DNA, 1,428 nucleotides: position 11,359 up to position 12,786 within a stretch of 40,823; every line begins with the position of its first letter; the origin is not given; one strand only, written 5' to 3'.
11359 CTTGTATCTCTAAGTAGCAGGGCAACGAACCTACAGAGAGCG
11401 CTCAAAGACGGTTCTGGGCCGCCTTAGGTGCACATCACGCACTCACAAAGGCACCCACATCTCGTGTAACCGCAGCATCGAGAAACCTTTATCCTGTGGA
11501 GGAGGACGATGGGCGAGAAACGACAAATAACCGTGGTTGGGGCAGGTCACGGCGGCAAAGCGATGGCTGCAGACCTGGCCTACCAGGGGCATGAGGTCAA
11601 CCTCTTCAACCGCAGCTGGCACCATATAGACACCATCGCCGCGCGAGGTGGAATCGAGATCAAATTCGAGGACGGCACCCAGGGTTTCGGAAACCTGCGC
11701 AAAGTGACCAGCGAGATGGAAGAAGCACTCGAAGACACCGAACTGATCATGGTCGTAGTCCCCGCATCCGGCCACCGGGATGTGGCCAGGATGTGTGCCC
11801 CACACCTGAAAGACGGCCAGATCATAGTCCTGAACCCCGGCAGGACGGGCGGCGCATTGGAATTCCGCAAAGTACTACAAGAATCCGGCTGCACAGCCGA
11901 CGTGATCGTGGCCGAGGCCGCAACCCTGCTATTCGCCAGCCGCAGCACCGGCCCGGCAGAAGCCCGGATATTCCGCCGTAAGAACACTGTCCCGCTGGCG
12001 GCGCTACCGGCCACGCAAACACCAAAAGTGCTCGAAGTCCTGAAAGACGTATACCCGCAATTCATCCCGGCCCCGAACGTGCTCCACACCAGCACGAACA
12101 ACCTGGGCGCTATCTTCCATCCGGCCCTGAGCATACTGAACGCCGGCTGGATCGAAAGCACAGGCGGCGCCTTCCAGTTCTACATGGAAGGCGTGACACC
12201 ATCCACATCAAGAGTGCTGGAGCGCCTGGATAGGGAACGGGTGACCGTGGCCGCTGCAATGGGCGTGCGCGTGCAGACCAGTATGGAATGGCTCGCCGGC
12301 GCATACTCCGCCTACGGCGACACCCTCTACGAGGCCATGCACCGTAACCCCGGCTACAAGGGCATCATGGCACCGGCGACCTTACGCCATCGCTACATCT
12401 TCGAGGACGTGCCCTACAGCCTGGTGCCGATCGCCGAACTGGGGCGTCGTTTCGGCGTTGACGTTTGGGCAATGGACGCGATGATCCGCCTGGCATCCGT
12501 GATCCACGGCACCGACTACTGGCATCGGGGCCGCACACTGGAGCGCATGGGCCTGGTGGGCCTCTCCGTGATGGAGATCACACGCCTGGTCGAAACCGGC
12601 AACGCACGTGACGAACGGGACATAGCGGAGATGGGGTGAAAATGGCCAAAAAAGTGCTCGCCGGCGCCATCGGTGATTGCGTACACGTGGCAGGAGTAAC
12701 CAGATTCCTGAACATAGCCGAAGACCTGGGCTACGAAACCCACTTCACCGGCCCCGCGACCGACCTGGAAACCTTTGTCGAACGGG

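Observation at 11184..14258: Opine-dehydrogenase-like gene coupled to a 540-aa B12-domain protein of unknown function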

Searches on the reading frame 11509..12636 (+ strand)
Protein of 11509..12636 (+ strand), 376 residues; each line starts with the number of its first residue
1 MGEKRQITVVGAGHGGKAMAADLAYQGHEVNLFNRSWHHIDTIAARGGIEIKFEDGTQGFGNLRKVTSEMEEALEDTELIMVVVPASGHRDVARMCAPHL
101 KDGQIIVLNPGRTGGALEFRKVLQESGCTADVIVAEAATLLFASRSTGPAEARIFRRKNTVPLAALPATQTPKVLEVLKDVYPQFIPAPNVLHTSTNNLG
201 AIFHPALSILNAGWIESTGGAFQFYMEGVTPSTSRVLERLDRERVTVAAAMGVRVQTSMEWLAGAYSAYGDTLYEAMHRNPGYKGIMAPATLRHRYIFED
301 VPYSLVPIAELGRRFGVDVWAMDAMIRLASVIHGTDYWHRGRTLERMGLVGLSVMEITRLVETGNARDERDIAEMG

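Call 3: search_protein_families(library=pfam, proteins=[window:11509-12636:+], max_evalue=0.01)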
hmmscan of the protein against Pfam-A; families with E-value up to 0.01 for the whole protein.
window:11509-12636:+ (376 aa): 10 families
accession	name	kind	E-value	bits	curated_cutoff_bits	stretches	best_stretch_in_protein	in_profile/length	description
PF02317.23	Octopine_DH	-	1.3e-47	162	30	1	188-333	2-150/150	NAD/NADP octopine/nopaline dehydrogenase, alpha-helical domain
PF01210.29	NAD_Gly3P_dh_N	-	1.2e-10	42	23.1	1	6-107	1-100/158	NAD-dependent glycerol-3-phosphate dehydrogenase N-terminus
PF02558.23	ApbA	-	2.1e-09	37.6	22.2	1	7-108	1-99/150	Ketopantoate reductase PanE/ApbA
PF03446.21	NAD_binding_2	-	6e-09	36.5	21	1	6-107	1-90/161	NAD binding domain of 6-phosphogluconate dehydrogenase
PF03807.23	F420_oxidored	-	1.1e-06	29.6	21.6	1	7-107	2-89/94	NADP oxidoreductase coenzyme F420-dependent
PF07991.19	KARI_N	-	0.0001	22.4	20.6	1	4-109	4-94/165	Acetohydroxy acid isomeroreductase, NADPH-binding domain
PF03721.20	UDPG_MGDP_dh_N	-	0.00036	20.6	27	1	6-109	2-120/187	UDP-glucose/GDP-mannose dehydrogenase family, NAD binding domain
PF01134.28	GIDA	-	0.0012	18.5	22.1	1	7-45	2-37/391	Glucose inhibited division protein A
PF01488.26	Shikimate_DH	-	0.0024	18.4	24.3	1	4-47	12-56/138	Shikimate / quinate 5-dehydrogenase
PF13450.12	NAD_binding_8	-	0.0045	17.7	21.9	0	9-45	1-40/68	NAD(P)-binding Rossmann-like domain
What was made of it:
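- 11509..12639 (+): Opine-dehydrogenase-family NAD(P)H oxidoreductase, 376 aa, of the CENDH type. It has a GxGxxG motif near the N-terminus. His204, Arg295 and Asp300 align with CENDH His202, Arg292 and Asp297. PF02317 1.3e-47 (call 3).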

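Call 4: search_protein_families(library=ncbifam, proteins=[window:11509-12636:+], max_evalue=0.01)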
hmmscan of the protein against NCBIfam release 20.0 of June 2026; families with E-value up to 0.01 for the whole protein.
window:11509-12636:+ (376 aa): 38 families (the best 25 are shown)
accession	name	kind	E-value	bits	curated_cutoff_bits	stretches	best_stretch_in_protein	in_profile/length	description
NF000942.0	PRK00094.1-4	subfamily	6.5e-12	45.3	257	1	5-108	3-104/334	NAD(P)H-dependent glycerol-3-phosphate dehydrogenase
NF000946.0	PRK00094.2-4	equivalog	3.4e-11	42.7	455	1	1-107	1-105/342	NAD(P)H-dependent glycerol-3-phosphate dehydrogenase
NF000941.0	PRK00094.1-3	equivalog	1.4e-10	40.9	423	1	5-107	2-102/336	NAD(P)H-dependent glycerol-3-phosphate dehydrogenase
NF000939.0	PRK00094.1-1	equivalog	2.5e-10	39.9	473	1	3-108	4-107/339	NAD(P)H-dependent glycerol-3-phosphate dehydrogenase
NF000940.0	PRK00094.1-2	subfamily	2.6e-09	37.1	202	1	6-108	2-102/330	NAD(P)H-dependent glycerol-3-phosphate dehydrogenase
NF000944.0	PRK00094.2-2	equivalog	8.3e-08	31.5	603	1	5-111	21-125/371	NAD(P)H-dependent glycerol-3-phosphate dehydrogenase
TIGR00745.1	apbA_panE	subfamily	2.9e-07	30.1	141.35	1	7-108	2-100/305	2-dehydropantoate 2-reductase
NF011211.0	PRK14618.1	equivalog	7.7e-07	28.6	489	1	4-94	4-92/328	NAD(P)H-dependent glycerol-3-phosphate dehydrogenase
NF006083.0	PRK08229.1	equivalog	3.2e-06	26.3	371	1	4-107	2-104/341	2-dehydropantoate 2-reductase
TIGR03026.1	NDP-sugDHase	subfamily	3.6e-06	26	189.8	1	6-108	2-118/413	nucleotide sugar dehydrogenase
NF005089.0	PRK06522.1-4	subfamily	4.9e-06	26.1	223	1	6-107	2-98/326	2-dehydropantoate 2-reductase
NF006409.0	PRK08655.1-3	equivalog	1.2e-05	25.1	310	1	8-106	4-87/290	prephenate dehydrogenase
NF005672.0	PRK07454.1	equivalog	5e-05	22.6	234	1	4-106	6-110/241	SDR family oxidoreductase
NF006765.0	PRK09287.1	equivalog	6e-05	22.1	413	1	4-107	3-99/476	NADP-dependent phosphogluconate dehydrogenase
NF005087.0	PRK06522.1-1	equivalog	8.7e-05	21.7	351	1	6-108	2-95/296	2-dehydropantoate 2-reductase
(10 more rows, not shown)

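Call 7: search_solved_structures(query=window:11509-12636:+, max_evalue=0.01)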
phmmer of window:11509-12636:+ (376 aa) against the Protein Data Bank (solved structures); distinct sequences matched with E-value up to 0.01: 11.
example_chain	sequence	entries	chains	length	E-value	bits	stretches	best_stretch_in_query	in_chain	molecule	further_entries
1bg6_A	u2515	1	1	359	1.1e-80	274.5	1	3-360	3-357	N-(1-D-CARBOXYLETHYL)-L-NORVALINE DEHYDROGENASE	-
3c7a_A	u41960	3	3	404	6.1e-09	38.5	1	49-339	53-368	Octopine dehydrogenase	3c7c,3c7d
3iqd_B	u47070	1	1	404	1e-08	37.7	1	49-339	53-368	Octopine dehydrogenase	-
3k96_A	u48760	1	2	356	0.00019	23.7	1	4-99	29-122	Glycerol-3-phosphate dehydrogenase [NAD(P)+]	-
7wxe_A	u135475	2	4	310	0.0017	20.6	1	2-50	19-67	6-phosphogluconate dehydrogenase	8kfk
4oqz_A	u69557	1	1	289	0.0018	20.5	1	5-48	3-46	Putative oxidoreductase YfjR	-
8wl3_A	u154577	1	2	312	0.0025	20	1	5-280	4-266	2-dehydropantoate 2-reductase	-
3hwr_A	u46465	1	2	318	0.0044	19.2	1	6-139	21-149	2-dehydropantoate 2-reductase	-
4oqy_A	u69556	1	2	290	0.0056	18.9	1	4-50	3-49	(S)-imine reductase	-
8wl4_A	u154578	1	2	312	0.0068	18.6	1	5-180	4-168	2-dehydropantoate 2-reductase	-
4d3d_A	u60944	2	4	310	0.0087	18.2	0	2-52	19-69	IMINE REDUCTASE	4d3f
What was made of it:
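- Checked: Gene 1 hits PF02317 at 1.3e-47 and PDB 1bg6 at 1.1e-80 over residues 3-360 (calls 3, 7).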

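Call 22: find_homologous_proteins(query=window:11509-12636:+)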
Query window:11509-12636:+ (376 aa): 7157 proteins with E <= 0.001 among 8000 candidates; the best 120 are listed.
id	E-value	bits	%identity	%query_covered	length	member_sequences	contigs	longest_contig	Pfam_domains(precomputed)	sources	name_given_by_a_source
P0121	6.3e-249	843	99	100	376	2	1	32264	PF02317.24,PF02558.23,PF03446.22,PF01210.30,PF03807.24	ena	-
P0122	7.5e-182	622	74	97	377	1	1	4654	PF02317.24,PF03446.22,PF01210.30,PF03807.24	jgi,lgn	jgi:opine dehydrogenase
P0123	2.0e-181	621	74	97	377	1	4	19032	PF02317.24,PF03446.22,PF01210.30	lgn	-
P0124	1.1e-180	618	73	100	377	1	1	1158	PF02317.24,PF02558.23,PF03446.22,PF01210.30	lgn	-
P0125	1.1e-180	618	73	97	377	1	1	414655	PF02317.24,PF03446.22,PF01210.30,PF03807.24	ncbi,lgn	-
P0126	1.3e-180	618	73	97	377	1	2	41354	PF02317.24,PF03446.22,PF01210.30,PF03807.24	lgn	-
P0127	2.1e-180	617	73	97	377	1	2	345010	PF02317.24,PF03446.22,PF01210.30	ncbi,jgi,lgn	-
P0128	4.2e-180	616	74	96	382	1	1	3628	PF02317.24,PF02558.23,PF03446.22,PF01210.30,PF03807.24,PF07991.19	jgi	jgi:opine dehydrogenase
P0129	6.2e-180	616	73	100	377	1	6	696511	PF02317.24,PF02558.23,PF03446.22,PF01210.30,PF03807.24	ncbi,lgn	-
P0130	2.2e-179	614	72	100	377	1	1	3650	PF02317.24,PF02558.23,PF03446.22,PF01210.30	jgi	jgi:opine dehydrogenase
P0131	2.5e-179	614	72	99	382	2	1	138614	PF02317.24,PF03446.22,PF01210.30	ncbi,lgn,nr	ncbi:MAG: NAD/NADP octopine/nopaline dehydrogenase family protein [Anaerolineae bacterium]|nr:NAD/NA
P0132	2.8e-179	614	74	96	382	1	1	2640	PF02317.24,PF02558.23,PF03446.22,PF01210.30,PF03807.24,PF07991.19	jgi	jgi:opine dehydrogenase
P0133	3.7e-179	613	74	96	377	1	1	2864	PF02317.24,PF03446.22,PF01210.30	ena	-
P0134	3.8e-179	613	72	100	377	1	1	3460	PF02317.24,PF03446.22,PF01210.30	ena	-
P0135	4.7e-179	613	73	97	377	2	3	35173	PF02317.24,PF03446.22,PF01210.30,PF03807.24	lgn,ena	-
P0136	9.6e-179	612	72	100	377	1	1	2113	PF02317.24,PF02558.23,PF03446.22,PF01210.30,PF03807.24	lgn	-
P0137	1.1e-178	612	73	97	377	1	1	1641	PF02317.24,PF03446.22,PF01210.30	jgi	-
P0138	1.2e-178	612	72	100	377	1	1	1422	PF02317.24,PF02558.23,PF03446.22,PF01210.30,PF03807.24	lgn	-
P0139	1.3e-178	612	72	100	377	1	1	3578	PF02317.24,PF02558.23,PF03446.22,PF01210.30,PF03807.24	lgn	-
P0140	2.6e-178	611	73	99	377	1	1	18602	PF02317.24,PF02558.23,PF03446.22,PF01210.30,PF03807.24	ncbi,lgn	-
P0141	3.1e-178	610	72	100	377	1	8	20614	PF02317.24,PF02558.23,PF03446.22,PF01210.30,PF03807.24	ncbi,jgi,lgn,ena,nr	ncbi:MAG: NAD(P)-binding domain-containing protein [Chloroflexi bacterium]|nr:NAD(P)-binding domain-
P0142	3.7e-178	610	72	100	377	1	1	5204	PF02317.24,PF02558.23,PF03446.22,PF01210.30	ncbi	-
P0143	4.2e-178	610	72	97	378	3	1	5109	PF02317.24,PF02558.23,PF03446.22,PF01210.30,PF03807.24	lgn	-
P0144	6.2e-178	609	73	97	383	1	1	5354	PF02317.24,PF02558.23,PF03446.22,PF01210.30,PF03807.24,PF07991.19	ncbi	-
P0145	8.6e-178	609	71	100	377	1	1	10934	PF02317.24,PF02558.23,PF03446.22,PF01210.30,PF03807.24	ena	-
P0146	9.3e-178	609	73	96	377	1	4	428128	PF02317.24,PF03446.22,PF01210.30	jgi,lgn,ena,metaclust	metaclust:\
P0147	1.3e-177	608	72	100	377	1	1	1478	PF02317.24,PF02558.23,PF03446.22,PF01210.30,PF03807.24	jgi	-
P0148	1.5e-177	608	73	97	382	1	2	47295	PF02317.24,PF02558.23,PF03446.22,PF01210.30,PF03807.24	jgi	jgi:opine dehydrogenase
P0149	2.4e-177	607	72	96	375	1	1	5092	PF02317.24,PF02558.23,PF03446.22,PF01210.30,PF03807.24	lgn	-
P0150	3.0e-177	607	72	98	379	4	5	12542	PF02317.24,PF03446.22,PF01210.30,PF03807.24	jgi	-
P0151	3.2e-177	607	73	97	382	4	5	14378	PF02317.24,PF03446.22,PF01210.30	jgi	jgi:opine dehydrogenase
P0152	4.8e-177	606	73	95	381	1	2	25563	PF02317.24,PF02558.23,PF03446.22,PF01210.30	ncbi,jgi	-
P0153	7.5e-177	606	73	96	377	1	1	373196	PF02317.24,PF03446.22,PF01210.30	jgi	-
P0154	2.2e-176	604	72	97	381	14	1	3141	PF02317.24,PF02558.23,PF03446.22,PF01210.30,PF03807.24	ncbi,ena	-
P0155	2.9e-176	604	72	97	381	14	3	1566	PF02317.24,PF02558.23,PF03446.22,PF01210.30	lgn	-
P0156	3.8e-176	603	71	98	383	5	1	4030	PF02317.24,PF03446.22,PF01210.30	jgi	jgi:opine dehydrogenase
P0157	4.8e-176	603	69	100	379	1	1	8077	PF02317.24,PF02558.23,PF03446.22,PF01210.30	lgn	-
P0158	5.3e-176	603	72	97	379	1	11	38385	PF02317.24,PF03446.22,PF01210.30,PF03807.24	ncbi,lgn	-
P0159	5.6e-176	603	71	96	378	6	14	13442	PF02317.24,PF02558.23,PF03446.22,PF01210.30,PF03807.24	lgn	-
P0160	5.8e-176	603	72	96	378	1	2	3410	PF02317.24,PF02558.23,PF03446.22,PF01210.30,PF03807.24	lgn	-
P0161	6.0e-176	603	73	97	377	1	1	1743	PF02317.24,PF03446.22,PF01210.30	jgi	jgi:opine dehydrogenase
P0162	7.5e-176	602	72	96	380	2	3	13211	PF02317.24,PF02558.23,PF03446.22,PF01210.30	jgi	jgi:opine dehydrogenase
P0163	7.5e-176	602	73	95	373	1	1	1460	PF02317.24,PF03446.22,PF01210.30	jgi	jgi:opine dehydrogenase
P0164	8.5e-176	602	72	95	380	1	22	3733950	PF02317.24,PF02558.23,PF03446.22,PF01210.30,PF03807.24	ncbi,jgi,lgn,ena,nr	ncbi:MAG: NAD/NADP octopine/nopaline dehydrogenase family protein [Anaerolineae bacterium]|nr:NAD/NA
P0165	8.7e-176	602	72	97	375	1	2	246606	PF02317.24,PF02558.23,PF03446.22,PF01210.30,PF03807.24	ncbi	-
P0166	9.3e-176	602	71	96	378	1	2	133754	PF02317.24,PF02558.23,PF03446.22,PF01210.30,PF03807.24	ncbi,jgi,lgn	-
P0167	1.1e-175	602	72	97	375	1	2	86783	PF02317.24,PF02558.23,PF03446.22,PF01210.30,PF03807.24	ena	-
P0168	1.1e-175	602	73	97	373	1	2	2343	PF02317.24,PF02558.23,PF03446.22,PF01210.30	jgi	jgi:opine dehydrogenase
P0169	1.1e-175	602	73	96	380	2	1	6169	PF02317.24,PF03446.22,PF01210.30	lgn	-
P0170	1.2e-175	602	73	97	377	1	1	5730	PF02317.24,PF03446.22,PF01210.30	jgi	jgi:opine dehydrogenase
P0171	1.6e-175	601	71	98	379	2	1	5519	PF02317.24,PF02558.23,PF03446.22,PF01210.30,PF03807.24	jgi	jgi:opine dehydrogenase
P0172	1.6e-175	601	72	96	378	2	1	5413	PF02317.24,PF02558.23,PF03446.22,PF01210.30,PF03807.24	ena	-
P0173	1.7e-175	601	73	96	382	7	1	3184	PF02317.24,PF02558.23,PF03446.22,PF01210.30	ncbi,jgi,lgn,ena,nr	ncbi:MAG TPA: NAD/NADP octopine/nopaline dehydrogenase family protein [Aggregatilineaceae bacterium]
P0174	2.0e-175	601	72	97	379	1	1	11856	PF02317.24,PF03446.22,PF01210.30,PF03807.24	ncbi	-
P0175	5.2e-175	600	72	95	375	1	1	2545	PF02317.24,PF02558.23,PF03446.22,PF01210.30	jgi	jgi:opine dehydrogenase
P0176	5.6e-175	600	73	97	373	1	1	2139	PF02317.24,PF02558.23,PF03446.22,PF01210.30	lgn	-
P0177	8.0e-175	599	71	97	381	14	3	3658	PF02317.24,PF03446.22,PF01210.30,PF03807.24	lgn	-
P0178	8.6e-175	599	71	95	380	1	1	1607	PF02317.24,PF02558.23,PF03446.22,PF01210.30,PF03807.24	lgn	-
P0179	8.6e-175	599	72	96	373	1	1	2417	PF02317.24,PF02558.23,PF03446.22,PF01210.30,PF03807.24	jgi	jgi:opine dehydrogenase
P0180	1.0e-174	599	72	96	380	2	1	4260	PF02317.24,PF03446.22,PF01210.30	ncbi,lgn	-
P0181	1.3e-174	598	72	97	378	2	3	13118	PF02317.24,PF02558.23,PF03446.22,PF01210.30,PF03807.24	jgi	-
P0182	1.5e-174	598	74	95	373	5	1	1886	PF02317.24,PF03446.22,PF01210.30,PF03807.24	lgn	-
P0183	1.5e-174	598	71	97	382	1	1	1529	PF02317.24,PF03446.22,PF01210.30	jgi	jgi:opine dehydrogenase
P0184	3.1e-174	597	71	95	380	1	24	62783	PF02317.24,PF02558.23,PF03446.22,PF01210.30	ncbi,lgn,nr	ncbi:MAG: NAD/NADP octopine/nopaline dehydrogenase family protein [Anaerolineae bacterium]|nr:NAD/NA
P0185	7.2e-174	596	72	97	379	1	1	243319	PF02317.24,PF03446.22,PF01210.30,PF03807.24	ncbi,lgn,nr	ncbi:MAG: NAD(P)-binding domain-containing protein [Anaerolineae bacterium]|nr:NAD(P)-binding domain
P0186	9.0e-174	596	72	96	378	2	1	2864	PF02317.24,PF02558.23,PF03446.22,PF01210.30,PF03807.24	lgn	-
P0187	9.0e-174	596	70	97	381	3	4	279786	PF02317.24,PF02558.23,PF03446.22,PF01210.30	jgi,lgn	jgi:opine dehydrogenase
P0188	2.4e-173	594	73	97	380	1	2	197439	PF02317.24,PF02558.23,PF03446.22,PF01210.30,PF03807.24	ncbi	-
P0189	3.7e-173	594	70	97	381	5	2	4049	PF02317.24,PF02558.23,PF03446.22,PF01210.30,PF03807.24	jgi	jgi:opine dehydrogenase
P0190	3.8e-173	594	72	97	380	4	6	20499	PF02317.24,PF02558.23,PF03446.22,PF01210.30,PF03807.24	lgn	-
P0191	3.9e-173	594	71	97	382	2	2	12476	PF02317.24,PF02558.23,PF03446.22,PF01210.30,PF03807.24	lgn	-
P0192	4.3e-173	593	70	98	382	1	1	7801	PF02317.24,PF03446.22,PF01210.30,PF03807.24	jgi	jgi:opine dehydrogenase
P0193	4.7e-173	593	71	96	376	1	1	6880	PF02317.24,PF03446.22,PF01210.30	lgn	-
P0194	6.8e-173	593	73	96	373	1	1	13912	PF02317.24,PF02558.23,PF03446.22,PF01210.30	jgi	jgi:opine dehydrogenase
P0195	1.2e-172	592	69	100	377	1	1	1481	PF02317.24,PF02558.23,PF03446.22,PF01210.30,PF03807.24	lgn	-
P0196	1.9e-172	591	71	97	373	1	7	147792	PF02317.24,PF02558.23,PF03446.22,PF01210.30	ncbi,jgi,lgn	-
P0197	2.1e-172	591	71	96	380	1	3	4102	PF02317.24,PF02558.23,PF03446.22,PF01210.30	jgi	jgi:opine dehydrogenase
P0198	2.3e-172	591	71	97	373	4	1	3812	PF02317.24,PF02558.23,PF03446.22,PF01210.30,PF03807.24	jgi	jgi:opine dehydrogenase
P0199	2.8e-172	591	71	96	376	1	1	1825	PF02317.24,PF03446.22,PF01210.30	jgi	jgi:opine dehydrogenase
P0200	2.8e-172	591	72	95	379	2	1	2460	PF02317.24,PF03446.22,PF01210.30,PF03807.24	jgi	jgi:opine dehydrogenase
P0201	3.0e-172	591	71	96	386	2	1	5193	PF02317.24,PF02558.23,PF03446.22,PF01210.30,PF03807.24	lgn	-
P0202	3.1e-172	591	70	99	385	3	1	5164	PF02317.24,PF02558.23,PF03446.22,PF01210.30,PF03807.24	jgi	jgi:opine dehydrogenase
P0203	3.1e-172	591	73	96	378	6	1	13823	PF02317.24,PF03446.22,PF01210.30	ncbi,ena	-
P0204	4.8e-172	590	71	97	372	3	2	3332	PF02317.24,PF02558.23,PF03446.22,PF01210.30,PF03807.24,PF07991.19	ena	-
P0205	1.2e-171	589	72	97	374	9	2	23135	PF02317.24,PF02558.23,PF03446.22,PF01210.30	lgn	-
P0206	1.7e-171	588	72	97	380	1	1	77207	PF02317.24,PF02558.23,PF03446.22,PF01210.30,PF03807.24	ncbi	-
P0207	3.2e-171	587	71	96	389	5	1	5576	PF02317.24,PF02558.23,PF03446.22,PF01210.30,PF03807.24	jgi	jgi:opine dehydrogenase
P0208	3.5e-171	587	71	97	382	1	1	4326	PF02317.24,PF02558.23,PF03446.22,PF01210.30,PF03807.24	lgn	-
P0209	5.8e-171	586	71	96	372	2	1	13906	PF02317.24,PF03446.22,PF01210.30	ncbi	-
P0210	1.2e-170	585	71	98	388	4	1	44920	PF02317.24,PF02558.23,PF03446.22,PF01210.30,PF03807.24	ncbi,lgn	-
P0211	1.5e-170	585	71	96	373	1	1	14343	PF02317.24,PF02558.23,PF03446.22,PF01210.30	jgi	jgi:opine dehydrogenase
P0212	2.2e-170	585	70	96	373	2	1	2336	PF02317.24,PF02558.23,PF03446.22,PF01210.30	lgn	-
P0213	2.9e-170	584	69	97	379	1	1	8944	PF02317.24,PF03446.22,PF01210.30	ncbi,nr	ncbi:MAG: NADP transhydrogenase subunit alpha [Chloroflexi bacterium]|nr:NADP transhydrogenase subun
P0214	3.3e-170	584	73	95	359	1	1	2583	PF02317.24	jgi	jgi:opine dehydrogenase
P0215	6.0e-170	583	71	97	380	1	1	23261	PF02317.24,PF02558.23,PF03446.22,PF01210.30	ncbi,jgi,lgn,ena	-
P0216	8.1e-170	583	71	96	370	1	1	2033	PF02317.24,PF03446.22,PF01210.30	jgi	-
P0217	1.5e-169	582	72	95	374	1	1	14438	PF02317.24,PF02558.23,PF03446.22,PF01210.30,PF03807.24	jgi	jgi:opine dehydrogenase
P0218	2.0e-169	581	69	98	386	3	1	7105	PF02317.24,PF02558.23,PF03446.22,PF01210.30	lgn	-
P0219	2.1e-169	581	71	97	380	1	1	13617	PF02317.24,PF02558.23,PF03446.22,PF01210.30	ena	-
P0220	2.7e-169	581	72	97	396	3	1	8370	PF02317.24,PF02558.23,PF03446.22,PF01210.30,PF03807.24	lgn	-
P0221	4.8e-169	580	70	96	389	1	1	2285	PF02317.24,PF02558.23,PF03446.22,PF01210.30,PF03807.24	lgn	-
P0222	4.9e-169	580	70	96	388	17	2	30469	PF02317.24,PF02558.23,PF03446.22,PF01210.30,PF03807.24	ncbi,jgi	-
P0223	6.3e-169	580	69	97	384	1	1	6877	PF02317.24,PF02558.23,PF03446.22,PF01210.30,PF03807.24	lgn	-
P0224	1.1e-168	579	68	99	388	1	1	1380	PF02317.24,PF03446.22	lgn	-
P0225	2.0e-168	578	70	98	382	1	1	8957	PF02317.24,PF03446.22,PF01210.30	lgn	-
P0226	2.1e-168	578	68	98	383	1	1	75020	PF02317.24,PF02558.23,PF03446.22,PF01210.30,PF03807.24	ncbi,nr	ncbi:MAG: NAD/NADP octopine/nopaline dehydrogenase family protein [Anaerolineales bacterium]|nr:NAD/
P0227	6.3e-168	576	69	97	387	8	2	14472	PF02317.24,PF02558.23,PF03446.22,PF01210.30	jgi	jgi:opine dehydrogenase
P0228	7.5e-168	576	70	97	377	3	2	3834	PF02317.24,PF02558.23,PF03446.22,PF01210.30,PF03807.24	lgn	-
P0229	8.4e-168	576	67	99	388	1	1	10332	PF02317.24,PF02558.23,PF03446.22,PF01210.30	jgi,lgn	-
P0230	1.1e-167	576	69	97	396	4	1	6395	PF02317.24,PF02558.23,PF03446.22,PF01210.30,PF03807.24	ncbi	-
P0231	1.2e-167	576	71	96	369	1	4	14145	PF02317.24,PF03446.22,PF01210.30,PF03807.24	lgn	-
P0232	1.7e-167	575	69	97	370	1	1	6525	PF02317.24,PF02558.23,PF03446.22,PF01210.30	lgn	-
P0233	2.0e-167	575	68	98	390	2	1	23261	PF02317.24,PF02558.23,PF03446.22,PF01210.30,PF03807.24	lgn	-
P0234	2.2e-167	575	69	97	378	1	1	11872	PF02317.24,PF02558.23,PF03446.22,PF01210.30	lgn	-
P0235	4.0e-167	574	70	96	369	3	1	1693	PF02317.24,PF03446.22,PF01210.30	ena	-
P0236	1.7e-166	572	69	98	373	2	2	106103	PF02317.24,PF02558.23,PF03446.22,PF01210.30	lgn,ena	-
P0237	2.5e-166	571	68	98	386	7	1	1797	PF02317.24,PF02558.23,PF03446.22,PF01210.30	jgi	jgi:opine dehydrogenase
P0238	2.6e-166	571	69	97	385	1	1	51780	PF02317.24,PF02558.23,PF03446.22,PF01210.30,PF03807.24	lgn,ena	-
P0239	3.6e-166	571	67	98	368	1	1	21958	PF02317.24,PF03446.22,PF01210.30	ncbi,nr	ncbi:MAG: NAD/NADP octopine/nopaline dehydrogenase family protein [Chloroflexi bacterium]|nr:NAD/NAD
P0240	4.2e-166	570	69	95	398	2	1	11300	PF02317.24,PF02558.23,PF03446.22,PF01210.30,PF03807.24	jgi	jgi:opine dehydrogenase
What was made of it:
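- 11509..12639 (+): More than 7000 homologous 90%-identity clusters, about 70% identical across Anaerolineae (call 22).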
